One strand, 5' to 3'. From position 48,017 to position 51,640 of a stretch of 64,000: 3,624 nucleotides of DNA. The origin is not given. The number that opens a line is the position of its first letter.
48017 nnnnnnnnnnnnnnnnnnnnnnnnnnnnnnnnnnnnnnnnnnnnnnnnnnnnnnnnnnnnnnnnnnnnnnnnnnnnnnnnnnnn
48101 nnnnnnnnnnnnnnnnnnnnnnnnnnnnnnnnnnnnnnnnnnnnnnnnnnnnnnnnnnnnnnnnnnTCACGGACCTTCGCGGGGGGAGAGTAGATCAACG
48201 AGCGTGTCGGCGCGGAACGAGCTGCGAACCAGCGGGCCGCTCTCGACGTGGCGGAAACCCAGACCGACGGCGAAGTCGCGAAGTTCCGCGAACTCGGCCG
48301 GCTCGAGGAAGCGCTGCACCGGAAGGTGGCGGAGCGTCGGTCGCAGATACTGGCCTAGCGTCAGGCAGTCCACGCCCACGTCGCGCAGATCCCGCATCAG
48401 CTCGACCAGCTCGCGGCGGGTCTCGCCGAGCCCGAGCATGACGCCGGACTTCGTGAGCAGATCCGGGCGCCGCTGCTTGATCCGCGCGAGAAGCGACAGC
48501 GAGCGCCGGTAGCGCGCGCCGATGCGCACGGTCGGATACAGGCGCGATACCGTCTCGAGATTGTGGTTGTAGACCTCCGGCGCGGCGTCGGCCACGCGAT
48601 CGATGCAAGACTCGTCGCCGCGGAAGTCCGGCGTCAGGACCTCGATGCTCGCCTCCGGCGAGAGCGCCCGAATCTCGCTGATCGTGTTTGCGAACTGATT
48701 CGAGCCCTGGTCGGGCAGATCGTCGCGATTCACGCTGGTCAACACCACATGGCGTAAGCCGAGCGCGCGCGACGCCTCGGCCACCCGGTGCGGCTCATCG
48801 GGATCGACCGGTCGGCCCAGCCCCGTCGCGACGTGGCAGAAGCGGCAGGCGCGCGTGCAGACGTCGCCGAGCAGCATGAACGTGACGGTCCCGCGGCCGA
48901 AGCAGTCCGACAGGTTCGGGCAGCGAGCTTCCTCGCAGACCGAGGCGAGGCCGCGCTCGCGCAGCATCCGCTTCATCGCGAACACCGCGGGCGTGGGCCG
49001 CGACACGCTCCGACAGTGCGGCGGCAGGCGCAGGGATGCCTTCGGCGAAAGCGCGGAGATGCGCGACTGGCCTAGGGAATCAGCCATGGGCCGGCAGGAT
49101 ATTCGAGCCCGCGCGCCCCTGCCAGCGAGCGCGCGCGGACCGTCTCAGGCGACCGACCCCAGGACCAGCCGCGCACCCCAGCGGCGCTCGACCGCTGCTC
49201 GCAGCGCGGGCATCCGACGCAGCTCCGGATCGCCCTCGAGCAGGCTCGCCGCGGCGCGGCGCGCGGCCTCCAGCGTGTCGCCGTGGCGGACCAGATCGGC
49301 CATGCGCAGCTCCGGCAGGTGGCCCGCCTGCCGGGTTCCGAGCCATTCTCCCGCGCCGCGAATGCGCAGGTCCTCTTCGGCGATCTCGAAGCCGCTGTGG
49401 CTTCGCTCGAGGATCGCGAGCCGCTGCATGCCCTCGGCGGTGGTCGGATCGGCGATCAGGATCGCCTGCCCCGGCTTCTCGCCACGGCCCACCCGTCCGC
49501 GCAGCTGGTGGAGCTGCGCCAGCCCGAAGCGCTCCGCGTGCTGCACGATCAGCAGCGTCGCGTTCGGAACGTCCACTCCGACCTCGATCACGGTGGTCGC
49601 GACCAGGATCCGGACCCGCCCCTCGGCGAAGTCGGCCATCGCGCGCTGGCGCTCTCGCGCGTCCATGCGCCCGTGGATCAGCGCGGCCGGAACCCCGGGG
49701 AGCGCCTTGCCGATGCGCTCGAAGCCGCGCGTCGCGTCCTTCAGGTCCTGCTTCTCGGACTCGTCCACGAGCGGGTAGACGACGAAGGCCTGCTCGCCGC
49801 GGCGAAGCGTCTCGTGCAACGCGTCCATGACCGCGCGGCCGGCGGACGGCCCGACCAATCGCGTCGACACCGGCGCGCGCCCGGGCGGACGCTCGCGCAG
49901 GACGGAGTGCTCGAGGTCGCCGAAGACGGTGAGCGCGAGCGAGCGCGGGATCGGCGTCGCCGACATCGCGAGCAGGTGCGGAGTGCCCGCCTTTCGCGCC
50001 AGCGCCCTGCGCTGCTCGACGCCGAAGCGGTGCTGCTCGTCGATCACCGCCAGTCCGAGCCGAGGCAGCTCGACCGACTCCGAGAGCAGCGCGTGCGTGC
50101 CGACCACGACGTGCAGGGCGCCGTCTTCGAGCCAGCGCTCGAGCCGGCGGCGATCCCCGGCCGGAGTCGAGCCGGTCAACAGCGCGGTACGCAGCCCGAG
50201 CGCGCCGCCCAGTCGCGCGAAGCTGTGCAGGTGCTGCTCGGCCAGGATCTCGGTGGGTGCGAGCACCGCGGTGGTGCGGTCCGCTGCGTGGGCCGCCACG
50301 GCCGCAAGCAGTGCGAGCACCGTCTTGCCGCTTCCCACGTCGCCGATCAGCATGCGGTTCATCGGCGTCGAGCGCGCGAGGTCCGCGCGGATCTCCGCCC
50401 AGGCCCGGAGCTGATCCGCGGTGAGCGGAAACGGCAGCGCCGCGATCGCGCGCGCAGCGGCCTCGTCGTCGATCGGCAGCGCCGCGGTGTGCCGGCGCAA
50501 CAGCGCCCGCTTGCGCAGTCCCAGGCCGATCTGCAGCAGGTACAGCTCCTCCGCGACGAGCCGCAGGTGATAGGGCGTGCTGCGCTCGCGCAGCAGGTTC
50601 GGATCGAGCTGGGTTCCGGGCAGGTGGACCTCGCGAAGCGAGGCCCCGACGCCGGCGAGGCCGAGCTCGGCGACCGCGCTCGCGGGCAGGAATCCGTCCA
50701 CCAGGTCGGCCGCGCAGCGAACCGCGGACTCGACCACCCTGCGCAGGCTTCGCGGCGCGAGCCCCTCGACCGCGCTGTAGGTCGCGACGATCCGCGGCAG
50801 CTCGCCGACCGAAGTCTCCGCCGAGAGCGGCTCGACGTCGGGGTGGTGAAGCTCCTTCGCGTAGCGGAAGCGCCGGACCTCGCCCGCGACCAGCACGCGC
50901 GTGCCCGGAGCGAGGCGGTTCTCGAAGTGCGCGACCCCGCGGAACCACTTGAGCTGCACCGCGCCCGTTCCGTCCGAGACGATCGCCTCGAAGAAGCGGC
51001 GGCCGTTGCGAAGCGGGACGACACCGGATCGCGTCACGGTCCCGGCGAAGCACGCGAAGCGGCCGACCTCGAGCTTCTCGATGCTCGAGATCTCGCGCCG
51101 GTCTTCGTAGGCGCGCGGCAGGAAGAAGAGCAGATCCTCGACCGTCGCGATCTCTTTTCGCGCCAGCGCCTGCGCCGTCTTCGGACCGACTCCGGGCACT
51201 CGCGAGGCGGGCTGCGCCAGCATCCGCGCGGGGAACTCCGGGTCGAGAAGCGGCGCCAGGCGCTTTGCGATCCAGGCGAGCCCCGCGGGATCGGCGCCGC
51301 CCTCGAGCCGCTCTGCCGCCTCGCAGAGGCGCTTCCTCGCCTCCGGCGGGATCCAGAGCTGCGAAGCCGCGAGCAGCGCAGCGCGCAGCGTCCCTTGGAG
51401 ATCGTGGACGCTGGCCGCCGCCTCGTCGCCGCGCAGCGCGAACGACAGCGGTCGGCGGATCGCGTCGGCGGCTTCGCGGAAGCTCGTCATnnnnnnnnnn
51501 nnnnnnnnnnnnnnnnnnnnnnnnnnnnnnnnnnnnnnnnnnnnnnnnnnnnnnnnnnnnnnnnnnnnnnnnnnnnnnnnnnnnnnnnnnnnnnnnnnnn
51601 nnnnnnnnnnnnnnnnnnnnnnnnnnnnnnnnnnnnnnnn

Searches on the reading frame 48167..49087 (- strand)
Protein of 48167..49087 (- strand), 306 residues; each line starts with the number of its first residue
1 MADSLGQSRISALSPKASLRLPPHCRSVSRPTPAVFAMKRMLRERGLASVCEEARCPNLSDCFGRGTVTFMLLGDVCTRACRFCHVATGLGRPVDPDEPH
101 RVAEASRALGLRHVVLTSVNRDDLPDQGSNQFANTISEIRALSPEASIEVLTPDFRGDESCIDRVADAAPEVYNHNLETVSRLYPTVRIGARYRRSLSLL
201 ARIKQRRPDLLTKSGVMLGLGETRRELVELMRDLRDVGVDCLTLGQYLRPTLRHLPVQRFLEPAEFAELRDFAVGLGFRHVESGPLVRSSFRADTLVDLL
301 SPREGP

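Call 68: search_protein_families(library=pfam, proteins=[window:48167-49087:-], max_evalue=0.00001)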
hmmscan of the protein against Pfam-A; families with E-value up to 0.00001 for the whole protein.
window:48167-49087:- (306 aa): 1 family
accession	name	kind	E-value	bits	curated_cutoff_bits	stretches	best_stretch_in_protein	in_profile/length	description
PF04055.27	Radical_SAM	-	6.9e-20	72.3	29.5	1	73-234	3-166/166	Radical SAM superfamily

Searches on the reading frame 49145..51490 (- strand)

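Call 68: search_protein_families(library=pfam, proteins=[window:49145-51490:-], max_evalue=0.00001)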
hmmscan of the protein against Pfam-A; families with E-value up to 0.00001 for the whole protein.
window:49145-51490:- (781 aa): 6 families
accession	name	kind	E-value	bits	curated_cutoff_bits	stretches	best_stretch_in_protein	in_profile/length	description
PF00271.37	Helicase_C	-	6.9e-23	81.5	23.5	1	555-669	3-108/110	Helicase conserved C-terminal domain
PF17191.10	RecG_wedge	-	8.8e-22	77.9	23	1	100-258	7-160/162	RecG wedge domain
PF00270.35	DEAD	-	1.2e-21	77.6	26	1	358-517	2-163/167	DEAD/DEAH box helicase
PF19833.4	RecG_dom3_C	-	1.5e-11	44.6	26.8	1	699-758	3-62/87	ATP-dependent DNA helicase RecG, domain 3, C-terminal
PF01336.31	tRNA_anti-codon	-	3.7e-11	43.3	27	1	148-222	3-75/75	OB-fold nucleic acid binding domain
PF04851.21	ResIII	-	1.8e-09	38.2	22.5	1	357-513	5-162/164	Type III restriction enzyme, res subunit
